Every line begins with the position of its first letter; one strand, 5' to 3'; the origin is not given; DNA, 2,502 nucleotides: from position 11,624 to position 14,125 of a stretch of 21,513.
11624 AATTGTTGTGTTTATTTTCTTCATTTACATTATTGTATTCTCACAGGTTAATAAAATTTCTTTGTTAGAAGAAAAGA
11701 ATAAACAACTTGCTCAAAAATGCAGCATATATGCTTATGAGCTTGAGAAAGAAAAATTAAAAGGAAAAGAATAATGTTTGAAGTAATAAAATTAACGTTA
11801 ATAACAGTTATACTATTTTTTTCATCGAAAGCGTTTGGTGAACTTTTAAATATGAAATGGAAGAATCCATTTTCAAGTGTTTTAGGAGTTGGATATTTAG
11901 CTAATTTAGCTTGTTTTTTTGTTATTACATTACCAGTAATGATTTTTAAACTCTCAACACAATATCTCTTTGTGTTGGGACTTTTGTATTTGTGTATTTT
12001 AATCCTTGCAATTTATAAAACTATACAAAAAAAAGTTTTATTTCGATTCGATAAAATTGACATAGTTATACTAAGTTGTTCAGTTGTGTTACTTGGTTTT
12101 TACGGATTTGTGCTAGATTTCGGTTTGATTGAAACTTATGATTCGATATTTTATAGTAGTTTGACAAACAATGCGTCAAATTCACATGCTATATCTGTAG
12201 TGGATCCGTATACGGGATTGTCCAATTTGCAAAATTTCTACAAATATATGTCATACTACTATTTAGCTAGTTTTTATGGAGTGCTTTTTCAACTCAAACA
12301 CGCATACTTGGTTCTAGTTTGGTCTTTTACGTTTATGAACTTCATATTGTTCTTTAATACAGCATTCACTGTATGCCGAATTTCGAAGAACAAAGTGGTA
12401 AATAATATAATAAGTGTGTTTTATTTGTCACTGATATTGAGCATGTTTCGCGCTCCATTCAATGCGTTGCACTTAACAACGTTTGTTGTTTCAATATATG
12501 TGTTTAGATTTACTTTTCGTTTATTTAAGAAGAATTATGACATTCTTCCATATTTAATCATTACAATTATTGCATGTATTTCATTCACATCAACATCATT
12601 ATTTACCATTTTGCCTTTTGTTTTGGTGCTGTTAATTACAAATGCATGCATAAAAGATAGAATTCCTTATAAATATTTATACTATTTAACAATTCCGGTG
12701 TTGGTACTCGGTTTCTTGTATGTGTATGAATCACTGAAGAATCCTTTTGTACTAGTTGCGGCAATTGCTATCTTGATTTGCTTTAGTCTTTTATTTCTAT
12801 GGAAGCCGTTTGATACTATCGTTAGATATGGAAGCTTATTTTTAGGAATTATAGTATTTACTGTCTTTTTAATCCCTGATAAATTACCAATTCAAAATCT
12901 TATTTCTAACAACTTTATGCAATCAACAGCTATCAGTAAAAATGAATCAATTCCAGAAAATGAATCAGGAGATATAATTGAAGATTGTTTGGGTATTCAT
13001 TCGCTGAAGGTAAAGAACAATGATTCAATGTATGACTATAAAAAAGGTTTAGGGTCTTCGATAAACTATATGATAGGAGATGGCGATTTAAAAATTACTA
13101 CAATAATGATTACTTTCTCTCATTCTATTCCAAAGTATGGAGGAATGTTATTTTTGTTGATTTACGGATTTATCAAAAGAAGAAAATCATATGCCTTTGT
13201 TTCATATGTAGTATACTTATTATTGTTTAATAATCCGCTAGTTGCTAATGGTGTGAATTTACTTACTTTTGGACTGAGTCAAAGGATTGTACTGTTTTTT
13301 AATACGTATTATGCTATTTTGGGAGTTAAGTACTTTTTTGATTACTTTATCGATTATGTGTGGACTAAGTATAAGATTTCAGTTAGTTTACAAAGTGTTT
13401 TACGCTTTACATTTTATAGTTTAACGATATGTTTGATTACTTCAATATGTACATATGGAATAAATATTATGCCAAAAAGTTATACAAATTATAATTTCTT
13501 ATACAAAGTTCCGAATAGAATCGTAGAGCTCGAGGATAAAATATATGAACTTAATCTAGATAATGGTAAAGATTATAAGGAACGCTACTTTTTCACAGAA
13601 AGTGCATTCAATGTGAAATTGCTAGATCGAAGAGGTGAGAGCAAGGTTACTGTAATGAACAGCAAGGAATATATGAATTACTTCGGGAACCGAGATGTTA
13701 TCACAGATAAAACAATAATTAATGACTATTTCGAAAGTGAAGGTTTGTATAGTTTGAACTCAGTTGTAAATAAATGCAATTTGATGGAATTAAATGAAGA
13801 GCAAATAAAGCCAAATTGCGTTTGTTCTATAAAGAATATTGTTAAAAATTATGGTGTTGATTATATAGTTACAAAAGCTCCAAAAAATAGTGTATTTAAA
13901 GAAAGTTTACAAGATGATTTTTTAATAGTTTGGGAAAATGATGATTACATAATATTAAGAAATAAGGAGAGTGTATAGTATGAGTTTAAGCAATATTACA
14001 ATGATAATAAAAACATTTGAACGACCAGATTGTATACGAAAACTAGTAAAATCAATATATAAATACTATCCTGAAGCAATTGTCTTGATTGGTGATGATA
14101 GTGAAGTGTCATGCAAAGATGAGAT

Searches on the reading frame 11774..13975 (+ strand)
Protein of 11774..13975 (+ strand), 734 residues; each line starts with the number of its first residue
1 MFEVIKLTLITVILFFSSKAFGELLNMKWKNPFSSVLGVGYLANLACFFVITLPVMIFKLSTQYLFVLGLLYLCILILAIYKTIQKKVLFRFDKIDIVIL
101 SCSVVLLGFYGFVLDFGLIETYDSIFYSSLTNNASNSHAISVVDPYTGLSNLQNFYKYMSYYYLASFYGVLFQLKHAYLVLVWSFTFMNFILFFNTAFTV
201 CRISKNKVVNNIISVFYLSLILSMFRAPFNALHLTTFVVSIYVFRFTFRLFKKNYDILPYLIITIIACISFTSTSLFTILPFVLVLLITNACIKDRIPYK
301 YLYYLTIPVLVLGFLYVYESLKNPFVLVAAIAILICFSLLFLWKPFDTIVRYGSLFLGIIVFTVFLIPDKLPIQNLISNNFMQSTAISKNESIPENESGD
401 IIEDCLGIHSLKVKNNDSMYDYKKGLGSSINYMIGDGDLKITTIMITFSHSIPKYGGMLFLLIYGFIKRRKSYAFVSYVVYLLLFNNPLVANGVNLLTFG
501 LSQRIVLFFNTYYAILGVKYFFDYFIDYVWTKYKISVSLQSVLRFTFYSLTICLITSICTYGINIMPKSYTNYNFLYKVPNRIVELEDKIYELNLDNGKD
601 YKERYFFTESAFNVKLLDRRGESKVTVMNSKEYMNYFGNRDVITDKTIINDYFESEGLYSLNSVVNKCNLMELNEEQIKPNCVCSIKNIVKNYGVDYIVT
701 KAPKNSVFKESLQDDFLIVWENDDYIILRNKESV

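Call 26: search_protein_families(library=pfam, proteins=[window:11774-13975:+], max_evalue=0.01)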
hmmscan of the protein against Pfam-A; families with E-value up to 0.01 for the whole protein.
window:11774-13975:+ (734 aa): 1 family
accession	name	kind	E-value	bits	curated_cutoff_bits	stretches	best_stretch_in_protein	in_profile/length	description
PF19554.4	DUF6077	-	0.0023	17.2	27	0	4-318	2-352/354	Family of unknown function (DUF6077)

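Call 27: search_protein_families(library=ncbifam, proteins=[window:11774-13975:+], max_evalue=0.01)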
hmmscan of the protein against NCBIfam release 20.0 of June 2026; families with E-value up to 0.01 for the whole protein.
window:11774-13975:+ (734 aa): 0 families
